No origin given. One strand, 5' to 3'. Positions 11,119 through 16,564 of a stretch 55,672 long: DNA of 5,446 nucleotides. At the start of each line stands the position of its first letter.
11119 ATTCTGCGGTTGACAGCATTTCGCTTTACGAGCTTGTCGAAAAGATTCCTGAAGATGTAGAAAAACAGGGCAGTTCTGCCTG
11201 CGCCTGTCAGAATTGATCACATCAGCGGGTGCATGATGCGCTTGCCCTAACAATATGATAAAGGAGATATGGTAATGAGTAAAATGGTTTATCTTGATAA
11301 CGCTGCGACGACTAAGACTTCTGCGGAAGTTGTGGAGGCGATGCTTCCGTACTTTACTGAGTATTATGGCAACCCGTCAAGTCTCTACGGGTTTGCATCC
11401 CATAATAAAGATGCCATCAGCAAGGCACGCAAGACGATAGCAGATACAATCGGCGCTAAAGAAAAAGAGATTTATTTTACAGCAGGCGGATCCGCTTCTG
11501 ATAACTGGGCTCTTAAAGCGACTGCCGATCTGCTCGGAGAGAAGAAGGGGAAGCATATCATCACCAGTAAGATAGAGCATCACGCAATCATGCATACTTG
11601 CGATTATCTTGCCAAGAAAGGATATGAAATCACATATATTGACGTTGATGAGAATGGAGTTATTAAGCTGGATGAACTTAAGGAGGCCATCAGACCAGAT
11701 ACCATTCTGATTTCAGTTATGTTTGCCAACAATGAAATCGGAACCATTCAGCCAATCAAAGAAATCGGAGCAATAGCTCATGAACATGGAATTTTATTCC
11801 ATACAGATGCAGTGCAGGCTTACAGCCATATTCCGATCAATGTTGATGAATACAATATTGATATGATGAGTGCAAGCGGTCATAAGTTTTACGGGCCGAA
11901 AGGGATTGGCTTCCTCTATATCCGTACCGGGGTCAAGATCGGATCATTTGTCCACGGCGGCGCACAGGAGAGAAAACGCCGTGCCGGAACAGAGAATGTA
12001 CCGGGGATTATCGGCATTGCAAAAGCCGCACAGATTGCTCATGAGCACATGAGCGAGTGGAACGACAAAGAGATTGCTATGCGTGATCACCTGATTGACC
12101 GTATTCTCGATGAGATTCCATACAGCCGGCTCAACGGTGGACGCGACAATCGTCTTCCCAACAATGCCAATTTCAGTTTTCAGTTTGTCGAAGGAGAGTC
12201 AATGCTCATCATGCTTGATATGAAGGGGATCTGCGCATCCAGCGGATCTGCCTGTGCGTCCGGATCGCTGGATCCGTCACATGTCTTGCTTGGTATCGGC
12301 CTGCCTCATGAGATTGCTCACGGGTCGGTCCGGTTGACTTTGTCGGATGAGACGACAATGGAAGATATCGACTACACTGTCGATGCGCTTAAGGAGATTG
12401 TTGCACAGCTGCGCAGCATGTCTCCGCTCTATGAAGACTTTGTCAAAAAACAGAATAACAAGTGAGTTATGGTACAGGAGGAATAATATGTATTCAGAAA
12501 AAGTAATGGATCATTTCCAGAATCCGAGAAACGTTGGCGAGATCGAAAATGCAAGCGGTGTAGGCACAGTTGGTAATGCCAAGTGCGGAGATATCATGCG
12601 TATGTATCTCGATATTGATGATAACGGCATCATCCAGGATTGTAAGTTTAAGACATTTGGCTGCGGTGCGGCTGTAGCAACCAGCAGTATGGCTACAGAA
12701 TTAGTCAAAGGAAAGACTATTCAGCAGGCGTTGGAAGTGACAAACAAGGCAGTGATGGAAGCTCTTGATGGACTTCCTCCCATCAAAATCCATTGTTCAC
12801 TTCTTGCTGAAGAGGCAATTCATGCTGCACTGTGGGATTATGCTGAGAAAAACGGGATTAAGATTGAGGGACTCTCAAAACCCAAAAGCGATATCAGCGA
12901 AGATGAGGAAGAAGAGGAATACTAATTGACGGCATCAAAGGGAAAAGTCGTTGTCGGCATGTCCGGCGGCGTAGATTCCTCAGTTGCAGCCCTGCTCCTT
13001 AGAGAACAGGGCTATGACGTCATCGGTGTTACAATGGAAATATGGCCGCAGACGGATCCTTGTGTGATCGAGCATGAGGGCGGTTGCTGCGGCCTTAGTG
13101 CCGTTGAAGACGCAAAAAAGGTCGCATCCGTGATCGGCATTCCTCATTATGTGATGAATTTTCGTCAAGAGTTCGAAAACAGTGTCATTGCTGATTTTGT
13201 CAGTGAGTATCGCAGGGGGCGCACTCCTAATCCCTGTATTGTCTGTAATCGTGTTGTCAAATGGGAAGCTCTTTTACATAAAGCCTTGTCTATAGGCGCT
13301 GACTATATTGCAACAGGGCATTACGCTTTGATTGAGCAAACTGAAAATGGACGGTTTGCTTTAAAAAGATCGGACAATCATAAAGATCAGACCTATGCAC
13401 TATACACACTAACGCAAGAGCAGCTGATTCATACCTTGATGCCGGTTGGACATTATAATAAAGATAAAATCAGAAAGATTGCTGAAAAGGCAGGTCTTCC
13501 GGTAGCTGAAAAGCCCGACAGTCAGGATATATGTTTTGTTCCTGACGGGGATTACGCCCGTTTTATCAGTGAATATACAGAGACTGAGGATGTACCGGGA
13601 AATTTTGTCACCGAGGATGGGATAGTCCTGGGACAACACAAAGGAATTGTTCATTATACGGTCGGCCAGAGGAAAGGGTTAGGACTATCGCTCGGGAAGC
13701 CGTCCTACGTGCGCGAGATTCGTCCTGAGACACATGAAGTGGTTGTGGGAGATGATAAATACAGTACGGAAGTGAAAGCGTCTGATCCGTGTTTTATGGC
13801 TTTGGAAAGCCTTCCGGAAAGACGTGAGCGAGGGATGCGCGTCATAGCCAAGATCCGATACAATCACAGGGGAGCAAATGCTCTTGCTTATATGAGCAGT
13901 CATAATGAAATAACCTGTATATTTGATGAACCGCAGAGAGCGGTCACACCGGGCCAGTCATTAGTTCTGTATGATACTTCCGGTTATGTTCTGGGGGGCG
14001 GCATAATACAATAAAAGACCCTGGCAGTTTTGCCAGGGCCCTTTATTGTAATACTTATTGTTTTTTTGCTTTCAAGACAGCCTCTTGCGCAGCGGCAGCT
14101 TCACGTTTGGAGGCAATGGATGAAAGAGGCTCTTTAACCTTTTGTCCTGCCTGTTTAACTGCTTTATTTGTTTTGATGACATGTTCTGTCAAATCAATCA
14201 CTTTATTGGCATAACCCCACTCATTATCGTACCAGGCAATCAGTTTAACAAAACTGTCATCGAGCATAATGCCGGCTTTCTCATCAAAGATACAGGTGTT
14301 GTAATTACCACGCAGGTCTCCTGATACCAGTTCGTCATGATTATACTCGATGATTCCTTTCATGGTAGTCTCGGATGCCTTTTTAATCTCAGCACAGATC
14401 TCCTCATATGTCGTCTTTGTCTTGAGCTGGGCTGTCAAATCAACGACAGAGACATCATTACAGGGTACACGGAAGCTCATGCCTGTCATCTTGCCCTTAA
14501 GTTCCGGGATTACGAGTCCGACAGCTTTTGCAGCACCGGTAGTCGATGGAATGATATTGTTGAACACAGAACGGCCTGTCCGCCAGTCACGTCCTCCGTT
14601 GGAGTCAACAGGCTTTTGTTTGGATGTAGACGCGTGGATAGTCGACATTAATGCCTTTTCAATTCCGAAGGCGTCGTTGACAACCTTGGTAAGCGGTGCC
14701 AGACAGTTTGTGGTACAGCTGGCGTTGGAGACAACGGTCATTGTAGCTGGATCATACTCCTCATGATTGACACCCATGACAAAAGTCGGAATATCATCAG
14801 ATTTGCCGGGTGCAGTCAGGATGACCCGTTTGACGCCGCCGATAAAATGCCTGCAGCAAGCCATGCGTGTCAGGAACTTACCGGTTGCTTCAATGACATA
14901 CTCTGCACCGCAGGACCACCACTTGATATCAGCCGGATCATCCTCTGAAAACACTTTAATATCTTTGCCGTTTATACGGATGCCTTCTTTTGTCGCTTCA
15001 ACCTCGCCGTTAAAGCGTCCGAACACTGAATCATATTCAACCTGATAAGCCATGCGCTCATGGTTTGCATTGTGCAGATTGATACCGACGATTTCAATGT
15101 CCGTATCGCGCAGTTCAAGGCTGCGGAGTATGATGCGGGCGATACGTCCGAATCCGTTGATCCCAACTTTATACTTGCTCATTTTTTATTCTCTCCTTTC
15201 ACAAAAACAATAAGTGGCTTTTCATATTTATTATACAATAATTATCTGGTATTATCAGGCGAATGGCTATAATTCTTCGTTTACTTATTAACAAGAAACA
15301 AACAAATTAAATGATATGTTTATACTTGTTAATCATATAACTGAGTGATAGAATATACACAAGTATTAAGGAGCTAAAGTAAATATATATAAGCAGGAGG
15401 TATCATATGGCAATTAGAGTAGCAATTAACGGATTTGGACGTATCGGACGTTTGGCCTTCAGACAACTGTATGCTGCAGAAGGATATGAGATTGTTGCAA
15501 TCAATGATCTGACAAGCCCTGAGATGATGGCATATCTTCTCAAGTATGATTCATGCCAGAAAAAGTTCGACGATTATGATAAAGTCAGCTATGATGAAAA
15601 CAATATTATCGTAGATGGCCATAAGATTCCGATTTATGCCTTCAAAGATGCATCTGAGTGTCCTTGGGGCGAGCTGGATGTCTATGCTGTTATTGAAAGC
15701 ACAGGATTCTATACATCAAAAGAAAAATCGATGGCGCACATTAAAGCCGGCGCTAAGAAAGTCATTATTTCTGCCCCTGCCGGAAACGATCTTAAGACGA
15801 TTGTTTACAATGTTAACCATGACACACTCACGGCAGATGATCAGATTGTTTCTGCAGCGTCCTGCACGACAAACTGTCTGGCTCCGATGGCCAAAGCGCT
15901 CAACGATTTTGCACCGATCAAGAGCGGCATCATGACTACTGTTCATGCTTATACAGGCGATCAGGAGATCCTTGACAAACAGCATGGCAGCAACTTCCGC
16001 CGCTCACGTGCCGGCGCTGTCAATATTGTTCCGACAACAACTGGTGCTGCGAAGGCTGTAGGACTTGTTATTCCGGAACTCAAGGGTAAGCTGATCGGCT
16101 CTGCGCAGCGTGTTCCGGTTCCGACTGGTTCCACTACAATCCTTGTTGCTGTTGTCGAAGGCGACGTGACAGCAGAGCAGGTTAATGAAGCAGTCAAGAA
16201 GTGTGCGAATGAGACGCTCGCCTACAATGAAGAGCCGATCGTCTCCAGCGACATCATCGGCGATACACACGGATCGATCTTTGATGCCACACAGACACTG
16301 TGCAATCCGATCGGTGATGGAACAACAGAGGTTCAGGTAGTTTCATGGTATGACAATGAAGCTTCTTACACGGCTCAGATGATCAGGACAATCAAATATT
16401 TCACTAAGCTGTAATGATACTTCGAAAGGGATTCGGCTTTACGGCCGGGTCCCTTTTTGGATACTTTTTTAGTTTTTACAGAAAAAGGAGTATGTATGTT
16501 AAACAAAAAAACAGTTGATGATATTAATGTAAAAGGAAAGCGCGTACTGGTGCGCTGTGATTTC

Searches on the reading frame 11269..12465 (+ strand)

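Call 15: search_protein_families(library=ncbifam, proteins=[window:11269-12465:+], max_evalue=1e-10)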
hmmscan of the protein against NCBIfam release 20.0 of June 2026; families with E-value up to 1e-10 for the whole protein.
window:11269-12465:+ (398 aa): 18 families
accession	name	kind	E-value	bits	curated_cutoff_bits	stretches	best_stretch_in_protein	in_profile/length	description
TIGR03402.1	FeS_nifS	equivalog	2.8e-177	589.2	530.75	1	7-387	1-379/379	cysteine desulfurase NifS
NF010611.0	PRK14012.1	equivalog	1.3e-129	432.8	548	1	3-391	3-392/406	IscS subfamily cysteine desulfurase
TIGR02006.1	IscS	equivalog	4.4e-127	424.4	643.2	1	3-391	1-388/402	IscS subfamily cysteine desulfurase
TIGR03403.1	nifS_epsilon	equivalog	8.2e-114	380.4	587.7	1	7-385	1-380/382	NifS family cysteine desulfurase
TIGR03235.1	DNA_S_dndA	equivalog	1.4e-111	373.2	480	1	8-357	1-352/353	cysteine desulfurase DndA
NF002806.0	PRK02948.1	subfamily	1.2e-98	330.6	304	1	6-382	1-376/381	IscS subfamily cysteine desulfurase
TIGR01979.1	sufS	subfamily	2.2e-55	188.2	475.1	1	4-378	17-399/403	SufS family cysteine desulfurase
TIGR01977.1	am_tr_V_EF2568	hypoth_equivalog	9.8e-54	182.8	377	1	7-377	1-376/376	cysteine desulfurase family protein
NF041166.1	f2_encap_cargo1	exception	2.5e-42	145.8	800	1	5-330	245-587/623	family 2A encapsulin nanocompartment cargo protein cysteine desulfurase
NF040779.1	Sec_lyase_SclA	exception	1.3e-37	129.6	525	1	7-378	1-377/378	selenocysteine lyase SclA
TIGR01976.1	am_tr_V_VC1184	hypoth_equivalog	1.3e-33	116.9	352.35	1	5-222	18-235/401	cysteine desulfurase-like protein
NF006791.0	PRK09295.1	equivalog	4.2e-32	111.7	661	1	6-222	24-242/406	cysteine desulfurase SufS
NF008126.0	PRK10874.1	equivalog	1.9e-30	106.3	607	1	4-379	18-397/401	cysteine desulfurase CsdA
TIGR03392.1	FeS_syn_CsdA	equivalog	4.1e-29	102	493.6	1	4-379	15-394/398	cysteine desulfurase CsdA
TIGR04343.1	egtE_PLP_lyase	equivalog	1.1e-15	57.3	400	1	6-222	14-219/370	ergothioneine biosynthesis PLP-dependent enzyme EgtE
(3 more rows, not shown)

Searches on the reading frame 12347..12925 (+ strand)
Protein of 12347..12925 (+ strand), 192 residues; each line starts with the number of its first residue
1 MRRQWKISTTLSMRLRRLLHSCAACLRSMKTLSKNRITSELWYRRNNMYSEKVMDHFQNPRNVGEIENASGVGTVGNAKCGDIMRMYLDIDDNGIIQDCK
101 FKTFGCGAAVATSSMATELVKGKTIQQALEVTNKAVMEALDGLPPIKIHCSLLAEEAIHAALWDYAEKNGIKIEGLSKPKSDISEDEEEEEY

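Call 16: search_protein_families(library=pfam, proteins=[window:12347-12925:+], max_evalue=0.00001)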
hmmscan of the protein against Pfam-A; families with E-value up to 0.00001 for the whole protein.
window:12347-12925:+ (192 aa): 1 family
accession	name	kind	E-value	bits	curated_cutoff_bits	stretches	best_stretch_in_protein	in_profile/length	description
PF01592.21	NifU_N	-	3.6e-49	166.6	22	1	48-169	1-124/127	NifU-like N terminal domain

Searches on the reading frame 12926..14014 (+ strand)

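Call 15: search_protein_families(library=ncbifam, proteins=[window:12926-14014:+], max_evalue=1e-10)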
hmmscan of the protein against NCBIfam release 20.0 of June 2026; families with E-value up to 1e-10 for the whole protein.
window:12926-14014:+ (362 aa): 4 families
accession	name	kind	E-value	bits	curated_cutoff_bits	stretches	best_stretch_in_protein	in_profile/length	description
NF001138.1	PRK00143.1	equivalog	1.3e-124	415.6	284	1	7-361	1-345/345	tRNA 2-thiouridine(34) synthase MnmA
TIGR00420.1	trmU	equivalog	1.3e-102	343.2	236.95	1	7-361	2-351/351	tRNA 2-thiouridine(34) synthase MnmA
NF011258.0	PRK14664.1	equivalog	1e-77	261.7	680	1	1-361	1-345/362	tRNA 2-thiouridine(34) synthase MnmA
NF011259.0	PRK14665.1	equivalog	8.9e-65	219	364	1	2-361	2-358/360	tRNA 2-thiouridine(34) synthase MnmA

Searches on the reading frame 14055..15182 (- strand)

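Call 16: search_protein_families(library=pfam, proteins=[window:14055-15182:-], max_evalue=0.00001)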
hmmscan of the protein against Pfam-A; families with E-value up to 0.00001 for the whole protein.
window:14055-15182:- (375 aa): 2 families
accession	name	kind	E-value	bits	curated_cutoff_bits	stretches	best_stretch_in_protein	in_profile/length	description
PF02800.25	Gp_dh_C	-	2e-60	203.4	24.4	1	161-318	1-158/158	Glyceraldehyde 3-phosphate dehydrogenase, C-terminal domain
PF00044.30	Gp_dh_N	-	2.3e-31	108.5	31.7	1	5-105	2-100/101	Glyceraldehyde 3-phosphate dehydrogenase, NAD binding domain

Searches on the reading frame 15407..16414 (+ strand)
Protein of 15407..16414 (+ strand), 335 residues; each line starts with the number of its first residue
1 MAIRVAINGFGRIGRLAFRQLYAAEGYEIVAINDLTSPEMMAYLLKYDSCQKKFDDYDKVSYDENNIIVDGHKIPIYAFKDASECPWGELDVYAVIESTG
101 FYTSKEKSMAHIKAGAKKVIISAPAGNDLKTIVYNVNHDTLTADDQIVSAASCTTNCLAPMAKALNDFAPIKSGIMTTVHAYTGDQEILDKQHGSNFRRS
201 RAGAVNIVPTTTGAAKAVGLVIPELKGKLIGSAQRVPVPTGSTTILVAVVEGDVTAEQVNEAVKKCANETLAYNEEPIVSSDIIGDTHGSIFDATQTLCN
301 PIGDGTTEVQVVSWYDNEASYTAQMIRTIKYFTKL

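Call 6: search_protein_families(library=ncbifam, proteins=[window:15407-16414:+])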
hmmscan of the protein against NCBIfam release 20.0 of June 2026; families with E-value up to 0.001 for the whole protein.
window:15407-16414:+ (335 aa): 11 families
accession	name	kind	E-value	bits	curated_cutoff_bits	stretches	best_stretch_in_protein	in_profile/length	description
TIGR01534.1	GAPDH-I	equivalog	1.4e-119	399.2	367.2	1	4-327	1-330/330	type I glyceraldehyde-3-phosphate dehydrogenase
NF005830.0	PRK07729.1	equivalog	1.2e-101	340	546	1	1-332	1-330/343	glyceraldehyde-3-phosphate dehydrogenase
NF005641.0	PRK07403.1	equivalog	6.1e-94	315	616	1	3-326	2-326/337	type I glyceraldehyde-3-phosphate dehydrogenase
NF033735.1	G3PDH_Arsen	exception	5.7e-87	292.2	450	1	5-326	1-320/323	ArsJ-associated glyceraldehyde-3-phosphate dehydrogenase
NF011954.0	PRK15425.1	equivalog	1.1e-82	277.8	662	1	1-332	1-329/331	glyceraldehyde-3-phosphate dehydrogenase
NF010058.0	PRK13535.1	equivalog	6.5e-80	268.8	539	1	1-329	1-330/339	erythrose-4-phosphate dehydrogenase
TIGR01532.1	E4PD_g-proteo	equivalog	1.3e-75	254.7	530.55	1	4-326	1-324/325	erythrose-4-phosphate dehydrogenase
NF006139.0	PRK08289.1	equivalog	1.1e-74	251.8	431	1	5-333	131-470/480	glyceraldehyde-3-phosphate dehydrogenase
NF006512.0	PRK08955.1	equivalog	1.3e-74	251.5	563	1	1-327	1-325/334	glyceraldehyde-3-phosphate dehydrogenase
NF011456.0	PRK14874.1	equivalog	0.00012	21.2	223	0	82-184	59-162/346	aspartate-semialdehyde dehydrogenase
NF003251.0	PRK04207.1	equivalog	0.00045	19.3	185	0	2-277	2-256/343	type II glyceraldehyde-3-phosphate dehydrogenase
